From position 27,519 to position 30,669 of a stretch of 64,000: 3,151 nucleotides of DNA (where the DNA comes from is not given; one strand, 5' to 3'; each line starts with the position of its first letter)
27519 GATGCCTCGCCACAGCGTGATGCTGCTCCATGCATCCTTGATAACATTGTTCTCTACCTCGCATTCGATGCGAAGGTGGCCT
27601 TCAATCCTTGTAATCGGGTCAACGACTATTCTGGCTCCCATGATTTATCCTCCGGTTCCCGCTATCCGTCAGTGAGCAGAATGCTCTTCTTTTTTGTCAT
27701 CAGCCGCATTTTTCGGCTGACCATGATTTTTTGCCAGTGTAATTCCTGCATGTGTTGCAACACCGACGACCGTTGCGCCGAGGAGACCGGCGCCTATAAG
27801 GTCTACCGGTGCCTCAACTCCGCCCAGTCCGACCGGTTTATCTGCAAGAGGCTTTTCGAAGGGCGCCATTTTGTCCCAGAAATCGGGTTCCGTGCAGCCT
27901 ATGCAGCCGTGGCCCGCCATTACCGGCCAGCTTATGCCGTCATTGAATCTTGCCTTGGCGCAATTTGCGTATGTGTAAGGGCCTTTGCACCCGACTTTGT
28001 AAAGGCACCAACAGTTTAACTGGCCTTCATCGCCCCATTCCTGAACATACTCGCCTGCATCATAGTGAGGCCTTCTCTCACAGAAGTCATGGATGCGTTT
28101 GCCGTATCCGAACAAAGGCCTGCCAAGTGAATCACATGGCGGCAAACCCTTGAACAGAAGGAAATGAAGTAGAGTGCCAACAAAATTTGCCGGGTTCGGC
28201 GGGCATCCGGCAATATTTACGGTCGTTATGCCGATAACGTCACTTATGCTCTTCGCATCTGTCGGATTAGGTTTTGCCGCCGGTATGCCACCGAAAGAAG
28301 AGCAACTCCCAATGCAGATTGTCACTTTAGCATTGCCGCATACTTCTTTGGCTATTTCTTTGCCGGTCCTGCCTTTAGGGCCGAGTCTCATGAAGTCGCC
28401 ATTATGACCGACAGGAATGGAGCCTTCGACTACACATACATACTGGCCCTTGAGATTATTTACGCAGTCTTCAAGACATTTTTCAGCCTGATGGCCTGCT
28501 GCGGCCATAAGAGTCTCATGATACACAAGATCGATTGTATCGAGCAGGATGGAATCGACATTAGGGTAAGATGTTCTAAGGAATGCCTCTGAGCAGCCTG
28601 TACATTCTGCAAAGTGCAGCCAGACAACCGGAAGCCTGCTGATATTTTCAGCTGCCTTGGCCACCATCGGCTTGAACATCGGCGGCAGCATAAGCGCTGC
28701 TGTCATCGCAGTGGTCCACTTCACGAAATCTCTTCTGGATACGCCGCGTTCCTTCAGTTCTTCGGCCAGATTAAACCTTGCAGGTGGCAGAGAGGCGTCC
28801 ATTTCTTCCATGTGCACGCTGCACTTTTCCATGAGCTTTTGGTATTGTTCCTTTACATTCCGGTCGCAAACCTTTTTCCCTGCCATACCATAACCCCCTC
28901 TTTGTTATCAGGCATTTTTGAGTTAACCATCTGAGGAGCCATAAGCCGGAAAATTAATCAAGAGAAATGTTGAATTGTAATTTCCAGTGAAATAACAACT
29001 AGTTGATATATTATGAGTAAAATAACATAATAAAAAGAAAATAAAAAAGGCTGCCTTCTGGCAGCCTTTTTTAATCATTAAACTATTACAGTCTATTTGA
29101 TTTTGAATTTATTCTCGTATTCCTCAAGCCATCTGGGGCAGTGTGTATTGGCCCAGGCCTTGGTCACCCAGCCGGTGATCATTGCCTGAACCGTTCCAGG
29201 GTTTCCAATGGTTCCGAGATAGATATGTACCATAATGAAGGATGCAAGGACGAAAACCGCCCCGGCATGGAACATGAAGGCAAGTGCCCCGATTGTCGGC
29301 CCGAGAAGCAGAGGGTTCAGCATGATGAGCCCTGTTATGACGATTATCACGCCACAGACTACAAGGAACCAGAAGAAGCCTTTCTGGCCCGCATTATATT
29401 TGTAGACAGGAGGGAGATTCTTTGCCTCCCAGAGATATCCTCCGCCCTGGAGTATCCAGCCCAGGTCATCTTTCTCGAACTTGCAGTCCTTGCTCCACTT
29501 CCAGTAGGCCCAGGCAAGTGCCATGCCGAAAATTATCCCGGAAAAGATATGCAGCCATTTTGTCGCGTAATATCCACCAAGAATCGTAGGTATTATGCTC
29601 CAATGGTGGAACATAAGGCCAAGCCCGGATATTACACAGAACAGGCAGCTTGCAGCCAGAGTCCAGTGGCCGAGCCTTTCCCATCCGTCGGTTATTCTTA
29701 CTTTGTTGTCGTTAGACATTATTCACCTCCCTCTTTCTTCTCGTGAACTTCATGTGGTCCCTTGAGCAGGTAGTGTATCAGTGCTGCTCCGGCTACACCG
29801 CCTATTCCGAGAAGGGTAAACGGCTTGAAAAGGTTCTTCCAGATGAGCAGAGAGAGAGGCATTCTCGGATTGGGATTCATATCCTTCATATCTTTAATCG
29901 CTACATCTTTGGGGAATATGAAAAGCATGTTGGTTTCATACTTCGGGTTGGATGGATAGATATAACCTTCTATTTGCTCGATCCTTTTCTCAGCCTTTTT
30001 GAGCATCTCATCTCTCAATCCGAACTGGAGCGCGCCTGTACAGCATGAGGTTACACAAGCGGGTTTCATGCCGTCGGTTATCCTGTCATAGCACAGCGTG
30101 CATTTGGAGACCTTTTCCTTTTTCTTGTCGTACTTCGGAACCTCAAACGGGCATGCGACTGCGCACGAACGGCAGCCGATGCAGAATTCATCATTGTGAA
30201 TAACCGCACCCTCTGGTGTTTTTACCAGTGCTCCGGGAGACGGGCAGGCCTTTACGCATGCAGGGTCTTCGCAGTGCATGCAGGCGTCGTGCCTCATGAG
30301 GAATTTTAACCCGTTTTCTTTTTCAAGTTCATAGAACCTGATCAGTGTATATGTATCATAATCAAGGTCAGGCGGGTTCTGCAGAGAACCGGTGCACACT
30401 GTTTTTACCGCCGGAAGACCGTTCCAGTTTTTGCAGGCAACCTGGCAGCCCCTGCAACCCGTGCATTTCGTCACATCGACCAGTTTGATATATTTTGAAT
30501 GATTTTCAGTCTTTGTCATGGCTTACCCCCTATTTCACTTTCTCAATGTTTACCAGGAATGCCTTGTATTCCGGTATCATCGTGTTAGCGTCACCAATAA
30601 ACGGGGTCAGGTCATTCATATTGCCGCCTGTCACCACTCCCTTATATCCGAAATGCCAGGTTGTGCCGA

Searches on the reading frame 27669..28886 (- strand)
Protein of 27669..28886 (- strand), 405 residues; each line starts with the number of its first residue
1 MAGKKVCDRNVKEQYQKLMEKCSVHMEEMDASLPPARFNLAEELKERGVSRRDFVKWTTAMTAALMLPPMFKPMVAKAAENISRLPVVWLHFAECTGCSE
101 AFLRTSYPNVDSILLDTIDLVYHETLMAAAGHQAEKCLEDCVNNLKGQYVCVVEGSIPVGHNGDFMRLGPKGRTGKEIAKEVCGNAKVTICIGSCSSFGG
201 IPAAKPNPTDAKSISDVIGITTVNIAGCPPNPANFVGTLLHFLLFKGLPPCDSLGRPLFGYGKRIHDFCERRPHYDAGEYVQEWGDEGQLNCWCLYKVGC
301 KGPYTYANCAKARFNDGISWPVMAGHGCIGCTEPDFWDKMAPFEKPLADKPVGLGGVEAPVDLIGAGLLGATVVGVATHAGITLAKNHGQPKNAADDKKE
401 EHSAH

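Call 6: search_protein_families(library=pfam, proteins=[window:27669-28886:-])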
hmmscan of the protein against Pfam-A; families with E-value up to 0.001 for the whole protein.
window:27669-28886:- (405 aa): 3 families
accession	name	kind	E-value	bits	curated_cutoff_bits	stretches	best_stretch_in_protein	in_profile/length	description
PF14720.11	NiFe_hyd_SSU_C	-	4.8e-33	113.8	27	1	261-343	1-79/80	NiFe/NiFeSe hydrogenase small subunit C-terminal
PF01058.29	Oxidored_q6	-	3.2e-27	95.2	27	1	95-241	1-127/128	NADH ubiquinone oxidoreductase, 20 Kd subunit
PF10518.14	TAT_signal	-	0.00027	21.2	22.7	1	49-68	2-21/21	TAT (twin-arginine translocation) pathway signal sequence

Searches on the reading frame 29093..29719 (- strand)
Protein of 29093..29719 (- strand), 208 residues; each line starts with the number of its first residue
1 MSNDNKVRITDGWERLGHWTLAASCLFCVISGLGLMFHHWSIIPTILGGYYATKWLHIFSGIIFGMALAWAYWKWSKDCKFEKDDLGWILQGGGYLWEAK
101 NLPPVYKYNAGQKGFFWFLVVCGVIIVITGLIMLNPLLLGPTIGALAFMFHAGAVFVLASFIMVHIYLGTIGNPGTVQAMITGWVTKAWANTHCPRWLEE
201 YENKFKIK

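Call 6: search_protein_families(library=pfam, proteins=[window:29093-29719:-])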
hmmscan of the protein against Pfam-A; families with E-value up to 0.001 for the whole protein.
window:29093-29719:- (208 aa): 1 family
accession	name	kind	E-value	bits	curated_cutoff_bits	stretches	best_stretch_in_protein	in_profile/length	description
PF01292.26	Ni_hydr_CYTB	-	2.2e-25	89.9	30.1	1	11-183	3-179/179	Prokaryotic cytochrome b561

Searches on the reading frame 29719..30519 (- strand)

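Call 6: search_protein_families(library=pfam, proteins=[window:29719-30519:-])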
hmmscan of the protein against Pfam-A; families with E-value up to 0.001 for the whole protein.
window:29719-30519:- (266 aa): 10 families
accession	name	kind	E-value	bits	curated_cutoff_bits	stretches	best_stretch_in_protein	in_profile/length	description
PF13247.11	Fer4_11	-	1.3e-25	89.9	26.2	1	74-168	4-99/100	4Fe-4S dicluster domain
PF12838.12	Fer4_7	-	1.7e-12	48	27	1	18-94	1-50/52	4Fe-4S dicluster domain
PF12797.12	Fer4_2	-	5.1e-12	45.4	24.5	2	105-125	2-22/22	4Fe-4S binding domain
PF09163.16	Form-deh_trans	-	6.6e-09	35.9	22.1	1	226-263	7-44/44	Formate dehydrogenase N, transmembrane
PF12837.12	Fer4_6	-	1.1e-08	35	25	1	108-127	4-23/24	4Fe-4S binding domain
PF13187.11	Fer4_9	-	1.8e-06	28.3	27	0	113-163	2-51/52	4Fe-4S dicluster domain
PF13237.11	Fer4_10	-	2.5e-06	27.7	25.5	1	77-124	6-53/53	4Fe-4S dicluster domain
PF00037.32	Fer4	-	4.5e-05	23.5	21.1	1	107-127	2-22/24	4Fe-4S binding domain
PF14697.11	Fer4_21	-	0.00012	22.6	35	1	76-125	4-53/59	4Fe-4S dicluster domain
PF12800.12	Fer4_4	-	0.00048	20.7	24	0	113-125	4-16/17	4Fe-4S binding domain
